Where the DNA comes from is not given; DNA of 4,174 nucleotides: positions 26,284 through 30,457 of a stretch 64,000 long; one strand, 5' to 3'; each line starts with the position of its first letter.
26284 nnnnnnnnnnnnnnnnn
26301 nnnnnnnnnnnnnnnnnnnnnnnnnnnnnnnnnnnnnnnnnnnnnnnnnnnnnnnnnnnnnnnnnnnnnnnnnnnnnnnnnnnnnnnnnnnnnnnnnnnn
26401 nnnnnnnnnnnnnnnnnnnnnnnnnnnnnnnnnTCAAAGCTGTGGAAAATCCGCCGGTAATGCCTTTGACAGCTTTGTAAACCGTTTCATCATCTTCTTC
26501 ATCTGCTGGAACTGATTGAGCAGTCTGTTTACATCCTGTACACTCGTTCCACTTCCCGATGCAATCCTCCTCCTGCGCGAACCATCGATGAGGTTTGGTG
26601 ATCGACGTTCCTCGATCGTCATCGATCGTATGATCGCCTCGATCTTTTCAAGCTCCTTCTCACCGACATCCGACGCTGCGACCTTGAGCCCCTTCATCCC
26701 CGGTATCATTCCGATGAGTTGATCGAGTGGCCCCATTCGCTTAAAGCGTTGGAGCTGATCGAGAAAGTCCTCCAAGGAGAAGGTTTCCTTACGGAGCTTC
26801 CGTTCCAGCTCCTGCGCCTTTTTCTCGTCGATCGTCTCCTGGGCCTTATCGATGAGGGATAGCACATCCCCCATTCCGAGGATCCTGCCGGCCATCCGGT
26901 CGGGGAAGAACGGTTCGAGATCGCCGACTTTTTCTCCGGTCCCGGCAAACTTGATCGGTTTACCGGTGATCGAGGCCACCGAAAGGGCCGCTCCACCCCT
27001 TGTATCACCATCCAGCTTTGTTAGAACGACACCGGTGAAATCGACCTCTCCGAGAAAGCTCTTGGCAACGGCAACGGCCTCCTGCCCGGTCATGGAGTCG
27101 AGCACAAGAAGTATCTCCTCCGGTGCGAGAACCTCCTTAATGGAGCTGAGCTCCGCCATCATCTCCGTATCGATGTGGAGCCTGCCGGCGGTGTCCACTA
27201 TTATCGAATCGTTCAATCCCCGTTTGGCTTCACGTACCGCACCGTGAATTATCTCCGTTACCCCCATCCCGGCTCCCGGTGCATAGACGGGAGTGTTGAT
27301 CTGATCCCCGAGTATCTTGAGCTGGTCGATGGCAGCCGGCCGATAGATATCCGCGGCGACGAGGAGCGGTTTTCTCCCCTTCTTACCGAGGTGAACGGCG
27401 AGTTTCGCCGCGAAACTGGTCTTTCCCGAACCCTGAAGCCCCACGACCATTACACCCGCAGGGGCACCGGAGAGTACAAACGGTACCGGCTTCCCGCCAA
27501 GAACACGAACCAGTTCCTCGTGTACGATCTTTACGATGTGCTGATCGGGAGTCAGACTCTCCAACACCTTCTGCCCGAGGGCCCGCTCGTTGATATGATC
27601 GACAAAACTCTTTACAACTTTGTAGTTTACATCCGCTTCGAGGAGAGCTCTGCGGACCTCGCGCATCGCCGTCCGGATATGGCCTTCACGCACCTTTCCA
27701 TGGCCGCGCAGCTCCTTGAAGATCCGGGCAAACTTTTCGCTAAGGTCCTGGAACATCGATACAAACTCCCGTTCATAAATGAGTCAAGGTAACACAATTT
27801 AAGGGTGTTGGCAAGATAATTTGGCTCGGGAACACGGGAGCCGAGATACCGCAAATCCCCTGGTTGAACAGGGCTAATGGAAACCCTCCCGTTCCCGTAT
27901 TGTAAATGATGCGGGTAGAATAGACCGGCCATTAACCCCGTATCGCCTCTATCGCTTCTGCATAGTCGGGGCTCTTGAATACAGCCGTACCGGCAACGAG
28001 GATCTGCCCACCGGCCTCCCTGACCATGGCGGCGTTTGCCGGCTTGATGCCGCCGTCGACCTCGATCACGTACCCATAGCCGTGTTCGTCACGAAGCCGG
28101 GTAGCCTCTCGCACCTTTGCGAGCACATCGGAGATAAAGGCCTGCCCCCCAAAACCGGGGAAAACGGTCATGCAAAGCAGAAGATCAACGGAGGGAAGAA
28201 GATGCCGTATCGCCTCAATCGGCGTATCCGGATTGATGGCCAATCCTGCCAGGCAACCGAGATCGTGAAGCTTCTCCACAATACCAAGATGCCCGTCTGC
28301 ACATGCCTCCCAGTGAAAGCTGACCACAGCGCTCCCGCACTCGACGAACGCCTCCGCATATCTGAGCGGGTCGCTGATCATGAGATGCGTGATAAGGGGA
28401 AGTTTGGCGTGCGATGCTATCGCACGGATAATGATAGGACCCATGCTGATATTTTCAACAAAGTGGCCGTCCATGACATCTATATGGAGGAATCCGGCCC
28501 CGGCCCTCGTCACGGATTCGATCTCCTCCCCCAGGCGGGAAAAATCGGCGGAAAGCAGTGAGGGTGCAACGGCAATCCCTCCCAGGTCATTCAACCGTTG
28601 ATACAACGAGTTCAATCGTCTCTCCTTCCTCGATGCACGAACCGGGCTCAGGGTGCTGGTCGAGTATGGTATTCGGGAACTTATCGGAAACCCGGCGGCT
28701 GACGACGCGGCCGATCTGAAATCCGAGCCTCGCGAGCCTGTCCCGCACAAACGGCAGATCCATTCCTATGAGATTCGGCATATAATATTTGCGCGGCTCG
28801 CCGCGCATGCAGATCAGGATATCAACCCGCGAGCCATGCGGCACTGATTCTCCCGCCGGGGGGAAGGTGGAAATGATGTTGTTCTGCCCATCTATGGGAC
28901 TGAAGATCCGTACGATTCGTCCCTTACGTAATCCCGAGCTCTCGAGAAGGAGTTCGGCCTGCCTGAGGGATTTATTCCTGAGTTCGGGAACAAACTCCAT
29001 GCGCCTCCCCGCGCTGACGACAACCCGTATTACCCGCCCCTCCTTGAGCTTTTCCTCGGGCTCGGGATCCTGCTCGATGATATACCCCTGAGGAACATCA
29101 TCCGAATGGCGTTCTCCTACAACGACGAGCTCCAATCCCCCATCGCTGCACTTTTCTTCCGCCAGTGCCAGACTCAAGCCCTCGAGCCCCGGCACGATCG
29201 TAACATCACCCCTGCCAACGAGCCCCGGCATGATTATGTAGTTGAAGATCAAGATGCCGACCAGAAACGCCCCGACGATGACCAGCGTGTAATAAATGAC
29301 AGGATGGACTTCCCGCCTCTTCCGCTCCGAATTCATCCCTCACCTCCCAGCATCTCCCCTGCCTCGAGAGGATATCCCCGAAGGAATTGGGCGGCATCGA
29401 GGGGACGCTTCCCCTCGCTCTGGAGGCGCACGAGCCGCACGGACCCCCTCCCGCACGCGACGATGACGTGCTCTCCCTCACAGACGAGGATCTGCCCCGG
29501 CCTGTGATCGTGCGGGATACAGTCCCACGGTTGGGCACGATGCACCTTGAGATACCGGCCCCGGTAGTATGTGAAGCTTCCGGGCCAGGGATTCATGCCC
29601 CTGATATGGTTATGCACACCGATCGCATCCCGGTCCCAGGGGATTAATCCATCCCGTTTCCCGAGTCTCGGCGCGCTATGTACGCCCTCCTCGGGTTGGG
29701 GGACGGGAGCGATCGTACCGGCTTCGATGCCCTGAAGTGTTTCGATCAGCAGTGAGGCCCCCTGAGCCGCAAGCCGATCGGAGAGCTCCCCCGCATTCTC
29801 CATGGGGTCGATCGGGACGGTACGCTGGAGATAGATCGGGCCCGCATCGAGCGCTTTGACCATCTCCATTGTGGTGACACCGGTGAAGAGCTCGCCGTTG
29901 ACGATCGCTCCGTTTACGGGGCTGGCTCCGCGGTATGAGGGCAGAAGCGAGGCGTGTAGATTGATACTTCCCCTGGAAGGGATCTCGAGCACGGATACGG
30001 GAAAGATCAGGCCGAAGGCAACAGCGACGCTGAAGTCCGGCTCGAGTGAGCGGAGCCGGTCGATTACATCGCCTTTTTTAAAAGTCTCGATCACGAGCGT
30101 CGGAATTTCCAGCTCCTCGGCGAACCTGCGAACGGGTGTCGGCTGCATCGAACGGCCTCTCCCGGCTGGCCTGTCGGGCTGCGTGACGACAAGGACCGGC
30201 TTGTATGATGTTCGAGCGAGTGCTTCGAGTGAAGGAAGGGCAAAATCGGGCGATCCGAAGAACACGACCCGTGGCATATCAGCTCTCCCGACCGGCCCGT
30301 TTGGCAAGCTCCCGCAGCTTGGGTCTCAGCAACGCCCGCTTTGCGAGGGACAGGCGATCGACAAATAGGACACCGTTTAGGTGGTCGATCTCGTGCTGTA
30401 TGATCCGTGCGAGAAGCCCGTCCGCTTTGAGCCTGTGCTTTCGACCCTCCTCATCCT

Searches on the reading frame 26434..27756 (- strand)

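Call 39: search_protein_families(library=pfam, proteins=[window:26434-27756:-])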
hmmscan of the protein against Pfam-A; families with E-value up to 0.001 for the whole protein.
window:26434-27756:- (440 aa): 4 families
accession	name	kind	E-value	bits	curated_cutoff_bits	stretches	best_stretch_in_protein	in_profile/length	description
PF00448.28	SRP54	-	9.4e-70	234.7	22.7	1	102-294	4-196/196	SRP54-type protein, GTPase domain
PF02978.25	SRP_SPB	-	1.5e-36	125.1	27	1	325-423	1-91/91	Signal peptide binding domain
PF02881.24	SRP54_N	-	5e-20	71.9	22.4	1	5-82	1-75/75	SRP54-type protein, helical bundle domain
PF01656.29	CbiA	-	3.3e-05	24.3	25.4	1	109-253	9-88/125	CobQ/CobB/MinD/ParA nucleotide binding domain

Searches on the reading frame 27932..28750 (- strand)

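Call 39: search_protein_families(library=pfam, proteins=[window:27932-28750:-])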
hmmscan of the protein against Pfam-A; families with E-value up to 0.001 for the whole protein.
window:27932-28750:- (272 aa): 1 family
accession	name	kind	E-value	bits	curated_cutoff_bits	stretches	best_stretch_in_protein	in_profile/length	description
PF00834.25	Ribul_P_3_epim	-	1.8e-67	227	21.1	1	61-258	2-198/198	Ribulose-phosphate 3 epimerase family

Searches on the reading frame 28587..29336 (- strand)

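Call 39: search_protein_families(library=pfam, proteins=[window:28587-29336:-])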
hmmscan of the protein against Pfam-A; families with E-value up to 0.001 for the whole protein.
window:28587-29336:- (249 aa): 1 family
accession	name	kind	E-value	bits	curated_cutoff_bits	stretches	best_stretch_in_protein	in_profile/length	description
PF03793.24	PASTA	-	3.3e-40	136.3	23.2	3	47-108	2-63/64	PASTA domain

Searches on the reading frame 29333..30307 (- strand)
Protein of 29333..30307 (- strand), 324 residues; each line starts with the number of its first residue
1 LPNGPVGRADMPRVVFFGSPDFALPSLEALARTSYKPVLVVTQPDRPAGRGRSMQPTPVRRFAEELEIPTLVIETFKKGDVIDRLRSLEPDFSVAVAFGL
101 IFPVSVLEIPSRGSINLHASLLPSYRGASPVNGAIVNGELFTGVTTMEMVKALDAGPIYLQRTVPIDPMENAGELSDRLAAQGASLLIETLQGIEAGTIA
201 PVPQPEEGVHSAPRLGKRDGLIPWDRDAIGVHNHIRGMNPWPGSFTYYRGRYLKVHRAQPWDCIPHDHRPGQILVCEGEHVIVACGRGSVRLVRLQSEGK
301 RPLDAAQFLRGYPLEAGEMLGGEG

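Call 39: search_protein_families(library=pfam, proteins=[window:29333-30307:-])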
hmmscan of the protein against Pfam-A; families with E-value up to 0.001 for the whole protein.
window:29333-30307:- (324 aa): 2 families
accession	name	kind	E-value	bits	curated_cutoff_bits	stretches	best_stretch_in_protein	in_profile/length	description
PF00551.24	Formyl_trans_N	-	3.8e-35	121.7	26.1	1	13-191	2-181/181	Formyl transferase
PF02911.23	Formyl_trans_C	-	2.5e-24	85.8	21.1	1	215-312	2-99/100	Formyl transferase, C-terminal domain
